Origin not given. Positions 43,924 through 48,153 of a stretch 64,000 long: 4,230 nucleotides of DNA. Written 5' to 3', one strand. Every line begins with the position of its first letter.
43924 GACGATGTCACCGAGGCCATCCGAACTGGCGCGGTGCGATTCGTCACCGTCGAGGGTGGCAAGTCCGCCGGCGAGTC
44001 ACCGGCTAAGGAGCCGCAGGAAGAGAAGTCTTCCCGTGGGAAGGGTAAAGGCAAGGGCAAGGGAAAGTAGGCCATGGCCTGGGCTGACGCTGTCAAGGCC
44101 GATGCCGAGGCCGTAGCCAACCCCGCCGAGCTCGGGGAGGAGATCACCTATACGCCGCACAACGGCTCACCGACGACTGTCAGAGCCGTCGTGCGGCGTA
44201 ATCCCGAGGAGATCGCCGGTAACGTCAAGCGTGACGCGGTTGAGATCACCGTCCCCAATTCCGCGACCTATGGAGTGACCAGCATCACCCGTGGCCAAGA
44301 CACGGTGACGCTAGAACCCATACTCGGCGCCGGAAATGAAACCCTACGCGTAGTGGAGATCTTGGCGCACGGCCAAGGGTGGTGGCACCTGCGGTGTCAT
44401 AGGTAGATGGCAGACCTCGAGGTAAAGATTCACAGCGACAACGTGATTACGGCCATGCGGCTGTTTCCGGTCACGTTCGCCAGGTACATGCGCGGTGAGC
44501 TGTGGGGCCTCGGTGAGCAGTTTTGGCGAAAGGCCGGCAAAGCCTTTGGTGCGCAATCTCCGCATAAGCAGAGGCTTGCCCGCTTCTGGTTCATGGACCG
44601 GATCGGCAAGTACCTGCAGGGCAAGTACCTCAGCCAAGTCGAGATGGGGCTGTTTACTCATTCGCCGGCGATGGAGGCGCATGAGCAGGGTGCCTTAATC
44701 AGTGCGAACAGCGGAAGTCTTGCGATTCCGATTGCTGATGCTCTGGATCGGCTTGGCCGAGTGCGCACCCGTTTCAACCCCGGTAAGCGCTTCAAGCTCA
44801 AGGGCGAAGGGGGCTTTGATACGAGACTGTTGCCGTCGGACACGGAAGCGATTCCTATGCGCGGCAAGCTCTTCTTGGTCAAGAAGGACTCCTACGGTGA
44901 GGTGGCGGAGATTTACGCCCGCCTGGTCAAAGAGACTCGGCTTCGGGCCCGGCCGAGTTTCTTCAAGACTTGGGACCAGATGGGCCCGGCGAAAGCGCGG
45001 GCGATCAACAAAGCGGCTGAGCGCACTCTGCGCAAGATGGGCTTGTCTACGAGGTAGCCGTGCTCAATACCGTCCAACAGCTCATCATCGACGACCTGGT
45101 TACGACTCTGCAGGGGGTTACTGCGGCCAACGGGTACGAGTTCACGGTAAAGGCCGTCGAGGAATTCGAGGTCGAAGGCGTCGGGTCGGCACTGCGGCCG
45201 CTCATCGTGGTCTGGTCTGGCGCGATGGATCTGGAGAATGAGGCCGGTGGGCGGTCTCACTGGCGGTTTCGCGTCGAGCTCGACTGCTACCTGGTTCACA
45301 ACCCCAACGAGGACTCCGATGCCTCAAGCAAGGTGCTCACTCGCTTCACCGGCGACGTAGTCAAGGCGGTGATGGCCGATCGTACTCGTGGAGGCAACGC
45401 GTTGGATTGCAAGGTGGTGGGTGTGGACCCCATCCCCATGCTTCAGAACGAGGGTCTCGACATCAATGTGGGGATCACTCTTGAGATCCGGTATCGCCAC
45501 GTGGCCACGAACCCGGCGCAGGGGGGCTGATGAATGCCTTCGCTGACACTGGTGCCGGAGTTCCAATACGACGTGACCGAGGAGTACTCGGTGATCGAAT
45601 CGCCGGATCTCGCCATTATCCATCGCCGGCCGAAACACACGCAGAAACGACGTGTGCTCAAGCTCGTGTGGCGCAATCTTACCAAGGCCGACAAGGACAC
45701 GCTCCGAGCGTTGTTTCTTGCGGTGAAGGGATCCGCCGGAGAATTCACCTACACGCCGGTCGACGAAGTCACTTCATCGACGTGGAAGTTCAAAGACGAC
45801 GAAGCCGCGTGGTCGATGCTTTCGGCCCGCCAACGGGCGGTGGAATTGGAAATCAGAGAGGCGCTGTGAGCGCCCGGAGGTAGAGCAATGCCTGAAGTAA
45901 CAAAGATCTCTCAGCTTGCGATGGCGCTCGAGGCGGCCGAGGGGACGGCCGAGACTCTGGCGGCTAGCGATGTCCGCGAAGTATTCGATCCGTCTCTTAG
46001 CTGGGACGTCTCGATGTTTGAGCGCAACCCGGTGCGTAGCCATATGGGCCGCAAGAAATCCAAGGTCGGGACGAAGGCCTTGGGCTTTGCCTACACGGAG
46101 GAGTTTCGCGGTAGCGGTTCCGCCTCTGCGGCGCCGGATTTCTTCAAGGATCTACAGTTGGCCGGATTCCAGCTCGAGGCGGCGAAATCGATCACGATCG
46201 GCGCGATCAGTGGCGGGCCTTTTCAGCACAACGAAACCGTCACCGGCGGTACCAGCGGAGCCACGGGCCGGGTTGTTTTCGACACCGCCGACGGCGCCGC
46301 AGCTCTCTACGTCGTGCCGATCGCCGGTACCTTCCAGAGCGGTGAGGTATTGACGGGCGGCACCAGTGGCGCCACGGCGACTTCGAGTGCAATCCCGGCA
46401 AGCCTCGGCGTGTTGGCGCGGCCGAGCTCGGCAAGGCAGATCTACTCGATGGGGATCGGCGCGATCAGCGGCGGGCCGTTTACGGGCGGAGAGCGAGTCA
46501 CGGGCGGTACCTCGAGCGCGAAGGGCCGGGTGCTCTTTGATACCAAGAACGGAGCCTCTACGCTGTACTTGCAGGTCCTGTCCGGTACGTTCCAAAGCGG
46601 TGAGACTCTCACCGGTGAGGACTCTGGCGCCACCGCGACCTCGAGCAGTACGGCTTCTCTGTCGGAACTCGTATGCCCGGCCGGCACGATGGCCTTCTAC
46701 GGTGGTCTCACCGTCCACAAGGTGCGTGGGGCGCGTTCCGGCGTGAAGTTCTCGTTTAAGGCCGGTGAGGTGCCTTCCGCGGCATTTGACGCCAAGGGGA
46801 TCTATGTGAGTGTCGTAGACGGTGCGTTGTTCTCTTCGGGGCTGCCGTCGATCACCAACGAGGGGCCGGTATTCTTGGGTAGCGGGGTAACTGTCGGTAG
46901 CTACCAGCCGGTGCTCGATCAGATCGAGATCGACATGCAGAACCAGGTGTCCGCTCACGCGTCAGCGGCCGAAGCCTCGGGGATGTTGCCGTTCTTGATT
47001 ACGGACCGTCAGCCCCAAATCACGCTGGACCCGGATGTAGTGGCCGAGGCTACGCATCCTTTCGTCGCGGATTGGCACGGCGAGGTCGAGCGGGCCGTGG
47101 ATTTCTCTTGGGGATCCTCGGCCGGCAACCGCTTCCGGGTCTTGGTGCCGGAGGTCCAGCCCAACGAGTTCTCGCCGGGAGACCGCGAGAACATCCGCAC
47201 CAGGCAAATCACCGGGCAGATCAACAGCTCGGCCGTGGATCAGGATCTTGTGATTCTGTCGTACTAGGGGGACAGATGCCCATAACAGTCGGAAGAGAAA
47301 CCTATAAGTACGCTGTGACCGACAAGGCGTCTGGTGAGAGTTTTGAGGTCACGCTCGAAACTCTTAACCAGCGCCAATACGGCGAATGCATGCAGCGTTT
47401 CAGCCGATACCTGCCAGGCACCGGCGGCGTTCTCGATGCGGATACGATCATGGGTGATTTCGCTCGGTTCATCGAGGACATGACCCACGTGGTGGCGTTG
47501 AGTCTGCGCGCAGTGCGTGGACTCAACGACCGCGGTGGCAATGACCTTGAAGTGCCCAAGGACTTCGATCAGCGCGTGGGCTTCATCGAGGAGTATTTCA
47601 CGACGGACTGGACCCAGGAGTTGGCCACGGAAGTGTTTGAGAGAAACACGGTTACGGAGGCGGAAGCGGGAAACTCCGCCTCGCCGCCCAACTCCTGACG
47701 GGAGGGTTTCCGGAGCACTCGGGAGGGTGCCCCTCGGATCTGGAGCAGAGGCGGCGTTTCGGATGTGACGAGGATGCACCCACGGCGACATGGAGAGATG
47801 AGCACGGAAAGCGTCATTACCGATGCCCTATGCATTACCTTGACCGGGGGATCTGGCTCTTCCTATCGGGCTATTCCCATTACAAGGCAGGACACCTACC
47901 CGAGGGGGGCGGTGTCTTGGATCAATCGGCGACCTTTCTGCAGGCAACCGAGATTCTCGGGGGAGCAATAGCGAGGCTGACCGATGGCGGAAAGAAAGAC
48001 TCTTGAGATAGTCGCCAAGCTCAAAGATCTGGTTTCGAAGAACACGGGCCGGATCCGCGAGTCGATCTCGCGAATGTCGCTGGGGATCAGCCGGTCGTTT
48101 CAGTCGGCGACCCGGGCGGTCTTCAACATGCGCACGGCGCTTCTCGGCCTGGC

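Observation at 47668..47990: gpG/gpGT programmed -1 frameshift at GGGAAAC, with an unusual alternative: in-frame TGA readthrough also gives an open T-like extension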

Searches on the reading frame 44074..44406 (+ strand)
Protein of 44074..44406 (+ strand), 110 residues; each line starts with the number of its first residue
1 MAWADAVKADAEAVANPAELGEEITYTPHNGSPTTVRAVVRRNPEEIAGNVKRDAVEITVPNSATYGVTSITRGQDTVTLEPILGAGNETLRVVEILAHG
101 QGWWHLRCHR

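Call 7: search_protein_families(library=pfam, max_evalue=1, proteins=[window:44074-44406:+])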
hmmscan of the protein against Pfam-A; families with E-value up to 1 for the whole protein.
window:44074-44406:+ (110 aa): 1 family
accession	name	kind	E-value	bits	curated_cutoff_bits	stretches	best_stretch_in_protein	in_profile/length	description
PF05354.17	Phage_attach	-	1.2e-08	35.8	26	1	5-106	3-97/99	Phage Head-Tail Attachment protein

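Call 8: search_protein_families(library=phrogs, max_evalue=1, proteins=[window:44074-44406:+])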
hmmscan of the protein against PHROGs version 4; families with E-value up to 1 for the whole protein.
window:44074-44406:+ (110 aa): 2 families
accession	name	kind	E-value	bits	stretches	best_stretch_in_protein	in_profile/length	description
phrog_82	-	connector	8.8e-05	23.3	1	7-107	12-102/118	head closure Hc1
phrog_10514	-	DNA, RNA and nucleotide metabolism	0.44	9.7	1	3-46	290-333/750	DNA primase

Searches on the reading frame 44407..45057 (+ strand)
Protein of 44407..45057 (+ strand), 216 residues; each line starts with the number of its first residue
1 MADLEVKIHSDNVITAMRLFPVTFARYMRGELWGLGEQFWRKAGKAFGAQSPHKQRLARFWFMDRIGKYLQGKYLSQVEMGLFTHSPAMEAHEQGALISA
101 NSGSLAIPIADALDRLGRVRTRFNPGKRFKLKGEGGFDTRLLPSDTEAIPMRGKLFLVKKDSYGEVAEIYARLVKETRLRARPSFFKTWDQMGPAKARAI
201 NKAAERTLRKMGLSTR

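Call 7: search_protein_families(library=pfam, max_evalue=1, proteins=[window:44407-45057:+])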
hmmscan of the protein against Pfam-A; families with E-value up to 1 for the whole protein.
window:44407-45057:+ (216 aa): 0 families

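Call 8: search_protein_families(library=phrogs, max_evalue=1, proteins=[window:44407-45057:+])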
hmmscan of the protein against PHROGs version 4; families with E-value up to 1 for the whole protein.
window:44407-45057:+ (216 aa): 2 families
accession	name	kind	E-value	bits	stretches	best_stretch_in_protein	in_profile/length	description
phrog_6367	-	unknown function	0.0044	18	1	83-121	79-121/217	-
phrog_27949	-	unknown function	0.047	15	1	62-116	34-88/131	-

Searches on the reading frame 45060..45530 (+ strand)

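Call 7: search_protein_families(library=pfam, max_evalue=1, proteins=[window:45060-45530:+])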
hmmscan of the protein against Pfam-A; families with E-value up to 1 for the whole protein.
window:45060-45530:+ (156 aa): 1 family
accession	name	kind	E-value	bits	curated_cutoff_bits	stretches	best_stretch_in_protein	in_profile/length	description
PF03474.20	DMA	-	0.19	11.8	23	1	92-104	22-34/37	DMRTA motif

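Call 8: search_protein_families(library=phrogs, max_evalue=1, proteins=[window:45060-45530:+])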
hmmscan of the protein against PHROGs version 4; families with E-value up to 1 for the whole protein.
window:45060-45530:+ (156 aa): 2 families
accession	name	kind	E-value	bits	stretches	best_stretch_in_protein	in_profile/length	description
phrog_5185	-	unknown function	0.11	13.2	1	10-74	9-79/155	-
phrog_30124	-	moron, auxiliary metabolic gene and host takeover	0.34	10.9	1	102-137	13-46/398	glycosyltransferase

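Call 89: search_protein_families(library=phrogs, max_evalue=0.01, proteins=[window:45060-45530:+])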
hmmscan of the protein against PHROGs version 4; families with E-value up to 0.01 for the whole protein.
window:45060-45530:+ (156 aa): 0 families

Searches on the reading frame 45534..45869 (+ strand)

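Call 7: search_protein_families(library=pfam, max_evalue=1, proteins=[window:45534-45869:+])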
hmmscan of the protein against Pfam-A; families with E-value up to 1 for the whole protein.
window:45534-45869:+ (111 aa): 0 families

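Call 8: search_protein_families(library=phrogs, max_evalue=1, proteins=[window:45534-45869:+])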
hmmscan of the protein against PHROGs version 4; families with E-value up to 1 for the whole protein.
window:45534-45869:+ (111 aa): 2 families
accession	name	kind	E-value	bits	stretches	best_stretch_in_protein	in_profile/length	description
phrog_15525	-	tail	0.089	13.9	1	16-72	19-75/175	minor tail protein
phrog_24051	-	unknown function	0.22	12.5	0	74-105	33-64/80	-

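Call 89: search_protein_families(library=phrogs, max_evalue=0.01, proteins=[window:45534-45869:+])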
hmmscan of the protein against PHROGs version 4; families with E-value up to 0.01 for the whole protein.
window:45534-45869:+ (111 aa): 0 families

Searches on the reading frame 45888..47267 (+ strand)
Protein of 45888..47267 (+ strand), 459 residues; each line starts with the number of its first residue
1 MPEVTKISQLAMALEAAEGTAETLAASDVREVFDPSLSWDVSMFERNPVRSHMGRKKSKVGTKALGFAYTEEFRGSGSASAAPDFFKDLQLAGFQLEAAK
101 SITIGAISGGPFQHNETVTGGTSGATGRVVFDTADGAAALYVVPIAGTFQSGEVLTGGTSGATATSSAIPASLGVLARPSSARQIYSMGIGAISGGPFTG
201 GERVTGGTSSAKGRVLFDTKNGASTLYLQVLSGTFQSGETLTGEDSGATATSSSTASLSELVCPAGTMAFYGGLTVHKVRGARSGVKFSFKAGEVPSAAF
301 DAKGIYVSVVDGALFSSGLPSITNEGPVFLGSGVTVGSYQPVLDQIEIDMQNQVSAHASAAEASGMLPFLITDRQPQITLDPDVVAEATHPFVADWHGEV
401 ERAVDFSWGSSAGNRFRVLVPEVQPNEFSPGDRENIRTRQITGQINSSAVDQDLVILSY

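Call 7: search_protein_families(library=pfam, max_evalue=1, proteins=[window:45888-47267:+])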
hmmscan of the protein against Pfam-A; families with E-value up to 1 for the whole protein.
window:45888-47267:+ (459 aa): 2 families
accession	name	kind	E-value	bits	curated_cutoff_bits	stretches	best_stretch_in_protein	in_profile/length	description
PF20595.4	pAdhesive_6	-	0.0094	15.9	27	0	105-140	81-115/165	Putative adhesive domain (group 6)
PF17224.9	DUF5300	-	0.014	16.1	27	0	131-162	41-72/99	Domain of unknown function (DUF5300)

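Call 8: search_protein_families(library=phrogs, max_evalue=1, proteins=[window:45888-47267:+])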
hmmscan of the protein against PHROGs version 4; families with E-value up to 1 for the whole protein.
window:45888-47267:+ (459 aa): 3 families
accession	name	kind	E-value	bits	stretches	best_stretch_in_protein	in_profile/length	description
phrog_9851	-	tail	7.7e-14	51.5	2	107-166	651-710/1092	tail fiber protein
phrog_358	-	unknown function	3.8e-07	28.7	2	198-295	470-547/2056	-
phrog_460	-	connector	0.0012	18.7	2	225-259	311-345/385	head closure Hc2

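Call 91: search_solved_structures(query=window:45888-47264:+, max_evalue=1)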
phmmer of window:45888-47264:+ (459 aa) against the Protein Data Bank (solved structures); distinct sequences matched with E-value up to 1: 1.
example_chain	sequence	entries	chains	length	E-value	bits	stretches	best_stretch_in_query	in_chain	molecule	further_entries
5c3l_D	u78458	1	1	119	0.49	12.6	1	180-232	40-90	Nanobody Nb15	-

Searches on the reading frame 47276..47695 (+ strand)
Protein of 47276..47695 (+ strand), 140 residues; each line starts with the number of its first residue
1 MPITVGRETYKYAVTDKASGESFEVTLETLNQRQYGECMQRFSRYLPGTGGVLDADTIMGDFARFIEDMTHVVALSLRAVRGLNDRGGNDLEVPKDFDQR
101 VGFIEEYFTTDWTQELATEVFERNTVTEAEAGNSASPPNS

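Call 7: search_protein_families(library=pfam, max_evalue=1, proteins=[window:47276-47695:+])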
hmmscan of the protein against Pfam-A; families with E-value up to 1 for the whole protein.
seq(140 aa): 0 families

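Call 8: search_protein_families(library=phrogs, max_evalue=1, proteins=[window:47276-47695:+])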
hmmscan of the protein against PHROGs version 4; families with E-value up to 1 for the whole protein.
seq(140 aa): 0 families

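Call 43: find_homologous_proteins(query=A3, max_evalue=0.001)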
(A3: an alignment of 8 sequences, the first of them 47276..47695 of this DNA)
Query A3 (8 sequences) (140 aa, profile of the alignment): 7 proteins with E <= 0.001 among 3336 candidates.
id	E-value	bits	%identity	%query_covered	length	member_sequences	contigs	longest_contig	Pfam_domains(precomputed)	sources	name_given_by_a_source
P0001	1.0e-48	183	100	100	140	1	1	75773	-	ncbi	-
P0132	8.6e-47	177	33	54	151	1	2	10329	-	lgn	-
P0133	9.9e-46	173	28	95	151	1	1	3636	-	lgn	-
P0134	7.9e-35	138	29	95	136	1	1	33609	-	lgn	-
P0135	8.8e-29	118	-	-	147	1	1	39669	-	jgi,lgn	jgi:hypothetical protein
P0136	4.3e-7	48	28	54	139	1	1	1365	-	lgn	-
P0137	3.1e-6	45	31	62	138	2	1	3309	-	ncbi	-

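Call 51: search_solved_structures(query=A4, max_evalue=1)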
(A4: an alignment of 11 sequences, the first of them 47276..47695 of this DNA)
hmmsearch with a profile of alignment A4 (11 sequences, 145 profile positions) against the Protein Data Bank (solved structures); distinct sequences matched with E-value up to 1: 4.
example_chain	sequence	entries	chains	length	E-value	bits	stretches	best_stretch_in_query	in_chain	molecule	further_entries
7udk_A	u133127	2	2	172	0.00038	23.8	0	115-136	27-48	Designed helical repeat protein (DHR) RPB_LRP2_R4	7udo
7bnk_A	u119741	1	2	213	0.22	14.8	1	29-112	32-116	ParB family protein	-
7bnr_A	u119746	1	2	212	0.24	14.7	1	35-112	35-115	ParB family protein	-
7o0n_A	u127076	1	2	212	0.27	14.5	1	27-112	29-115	ParB family protein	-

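Call 53: predict_structure(alignment_id=A4)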
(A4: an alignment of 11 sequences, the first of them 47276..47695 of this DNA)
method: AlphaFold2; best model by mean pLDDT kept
length: 140 residues; sequences in the alignment: 11
mean_pLDDT: 80.5   pTM: 0.75
mean pLDDT of the five models: 80.5, 80.2, 79.9, 79.1, 66.6
residues with pLDDT >= 90: 54; 70-90: 58; 50-70: 9; < 50: 19
segments of 3 or more residues with pLDDT < 50: 1-5, 127-140
pLDDT, mean of each block of 10 residues (from residue 1): 57 86 91 88 72 76 90 95 87 94 94 91 64 42
secondary structure, 60 per line:
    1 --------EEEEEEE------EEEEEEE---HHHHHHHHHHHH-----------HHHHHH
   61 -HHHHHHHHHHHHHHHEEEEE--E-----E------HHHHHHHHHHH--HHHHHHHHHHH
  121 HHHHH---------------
elements in order: E9-15 E22-28 H32-43 H55-60 H62-76 E77-81 H97-107 H110-125
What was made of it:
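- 47276..47698 (+): G: tail assembly chaperone gene, 140 aa, stop TGA 47696-98 in a UGA-C context. The AF2 model has pLDDT 80.5 (call 53).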

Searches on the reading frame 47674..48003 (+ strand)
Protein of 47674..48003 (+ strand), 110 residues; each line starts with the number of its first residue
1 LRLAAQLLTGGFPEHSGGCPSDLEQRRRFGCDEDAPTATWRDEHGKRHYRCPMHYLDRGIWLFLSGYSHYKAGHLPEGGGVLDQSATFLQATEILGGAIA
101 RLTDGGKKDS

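Call 7: search_protein_families(library=pfam, max_evalue=1, proteins=[window:47699-47968:+])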
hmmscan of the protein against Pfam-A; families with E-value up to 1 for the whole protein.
seq(90 aa): 0 families

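Call 8: search_protein_families(library=phrogs, max_evalue=1, proteins=[window:47699-47968:+])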
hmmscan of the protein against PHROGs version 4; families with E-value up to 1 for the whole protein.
seq(90 aa): 0 families

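Call 48: search_protein_families(library=pfam, alignment_id=A5, max_evalue=0.01)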
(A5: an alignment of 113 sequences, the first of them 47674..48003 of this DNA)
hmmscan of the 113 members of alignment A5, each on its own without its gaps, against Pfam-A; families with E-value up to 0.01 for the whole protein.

A. member 1, window:47674-48003:+ (110 aa): 0 families

B. families by the number of members that match (of 113 scanned): 2 families
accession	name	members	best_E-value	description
PF04803.17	Cor1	1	0.0037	Cor1/Xlr/Xmr conserved region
PF20109.4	Trans_reg_dom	1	0.0085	Proteobacterial transcriptional regulator-like domain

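Call 49: search_protein_families(library=phrogs, alignment_id=A5, max_evalue=0.01)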
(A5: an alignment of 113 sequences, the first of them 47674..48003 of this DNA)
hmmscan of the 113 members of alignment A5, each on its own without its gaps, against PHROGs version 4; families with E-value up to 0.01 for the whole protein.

A. member 1, window:47674-48003:+ (110 aa): 0 families

B. families by the number of members that match (of 113 scanned): 2 families
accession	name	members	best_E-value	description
phrog_4723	-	1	0.0021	endonuclease VII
phrog_9001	-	1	0.0041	tail assembly chaperone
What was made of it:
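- On Pfam or PHROG tail assembly chaperone and gpT families (sequence membership): Of 113 T homologues, one weakly hits PHROG 9001, tail assembly chaperone, at 0.004 (call 49).
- G and GT have no Pfam or PHROG match (calls 7, 8, 48, 49).
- Tried and rejected: Scans of 113 T homologues gave only isolated weak hits (calls 48, 49).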

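Call 50: search_solved_structures(query=A5, max_evalue=1)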
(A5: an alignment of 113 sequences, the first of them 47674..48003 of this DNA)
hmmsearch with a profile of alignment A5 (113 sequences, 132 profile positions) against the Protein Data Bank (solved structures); distinct sequences matched with E-value up to 1: 1.
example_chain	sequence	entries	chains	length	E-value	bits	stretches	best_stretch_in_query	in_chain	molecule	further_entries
7nie_A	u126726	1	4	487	0.68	12.8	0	43-98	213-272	Glycerol kinase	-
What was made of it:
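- Tried and rejected: PDB sequence searches with the G and T profiles gave nothing meaningful (calls 50, 51).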

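Call 55: predict_structure(alignment_id=A5)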
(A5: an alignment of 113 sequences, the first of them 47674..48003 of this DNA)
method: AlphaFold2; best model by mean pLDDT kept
length: 110 residues; sequences in the alignment: 113
mean_pLDDT: 94.8   pTM: 0.78
mean pLDDT of the five models: 94.8, 93.3, 93.3, 93.1, 92.4
residues with pLDDT >= 90: 102; 70-90: 7; 50-70: 1; < 50: 0
segments of 3 or more residues with pLDDT < 50: none
pLDDT, mean of each block of 10 residues (from residue 1): 93 94 98 98 96 96 95 96 97 96 84
secondary structure, 60 per line:
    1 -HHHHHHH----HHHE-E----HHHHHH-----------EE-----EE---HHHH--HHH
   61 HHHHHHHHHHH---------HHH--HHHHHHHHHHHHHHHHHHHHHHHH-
elements in order: H2-8 H23-28 H52-55 H58-71 H86-109
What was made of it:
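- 47674..48006 (+): T extension in the -1 frame: 110 codons plus TGA. The GT product is 133 + 110 = 243 aa, with predicted junction ...TEAEAGN|LRLAAQ... AF2 pLDDT 94.8 with 113 sequences (call 55).
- The AF2 model has pLDDT 94.8 (call 55).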

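Call 66: search_dna_similar(query=window:47674-48003:+, collection=phages, mode=protein, max_evalue=0.001, max_rows=20)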
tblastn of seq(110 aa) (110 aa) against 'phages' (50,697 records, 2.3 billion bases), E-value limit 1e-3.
No match.
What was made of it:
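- Tried and rejected: tblastn of T against 50,697 GenBank phage records found no match (call 66).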

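Call 67: fold_search(model_id=the predicted structure, library=viral)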
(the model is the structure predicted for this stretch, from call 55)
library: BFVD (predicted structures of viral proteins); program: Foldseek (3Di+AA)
matches with E <= 10: 52; with E <= 0.001: 0
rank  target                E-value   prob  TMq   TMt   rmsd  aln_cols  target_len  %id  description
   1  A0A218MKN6            7.2e-02  1.00  0.51  0.38   1.3        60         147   22  Uncharacterized protein [uncultured virus]
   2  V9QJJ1                8.8e-02  1.00  0.46  0.59   3.6        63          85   27  (no name in the UniProt tables at hand)
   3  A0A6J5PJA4            9.9e-02  0.82  0.33  0.38   8.3        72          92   18  Uncharacterized protein [uncultured Caudovirales phage]
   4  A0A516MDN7            2.0e-01  0.93  0.41  0.48   3.5        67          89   18  (no name in the UniProt tables at hand)
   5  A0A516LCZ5            3.5e-01  0.95  0.45  0.46   2.8        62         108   18  (no name in the UniProt tables at hand)
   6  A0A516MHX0            3.7e-01  0.92  0.46  0.44   2.7        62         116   14  (no name in the UniProt tables at hand)
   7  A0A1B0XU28            9.0e-01  0.10  0.26  0.29  12.6       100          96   17  (no name in the UniProt tables at hand)
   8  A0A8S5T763            2.8e+00  0.02  0.13  0.11  17.3        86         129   14  Uncharacterized protein [Siphoviridae sp. ctxMM9]
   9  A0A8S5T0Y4            3.0e+00  0.13  0.32  0.06   9.1        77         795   17  Uncharacterized protein [Myoviridae sp. ctWb16]
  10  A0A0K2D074            3.2e+00  0.12  0.28  0.11   6.9        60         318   10  Uncharacterized protein [Bacillus phage TsarBomba]
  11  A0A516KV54            3.2e+00  0.03  0.19  0.12  22.0       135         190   12  Uncharacterized protein [Microbacterium phage FuzzBuster]
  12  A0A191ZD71            3.4e+00  0.20  0.28  0.44   4.2        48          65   14  Uncharacterized protein [Erwinia phage vB_EamP_Gutmeister]
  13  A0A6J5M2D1            3.4e+00  0.13  0.27  0.49   6.9        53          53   13  Uncharacterized protein [uncultured Caudovirales phage]
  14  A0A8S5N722            3.8e+00  0.08  0.27  0.24  10.6        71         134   20  Uncharacterized protein [Siphoviridae sp. ctfWC31]
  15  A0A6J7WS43            4.4e+00  0.02  0.20  0.18  10.4        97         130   12  Uncharacterized protein [uncultured Caudovirales phage]
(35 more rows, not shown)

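Call 68: find_homologous_proteins(query=window:47699-47968:+, max_evalue=0.01)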
Query seq(90 aa): 3 candidates shared short words with the query, none scored E <= 0.01.
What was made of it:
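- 47699..47971 (+): Zero-frame open stretch after the G stop: 90 codons plus TAG, including mechanical ORF 47765-47971. Judged non-coding in this frame. No homologue (call 68).
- On Programmed stop-codon readthrough extension: No homologues (call 68).
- No homologue was found among 5.8 billion proteins (call 68).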
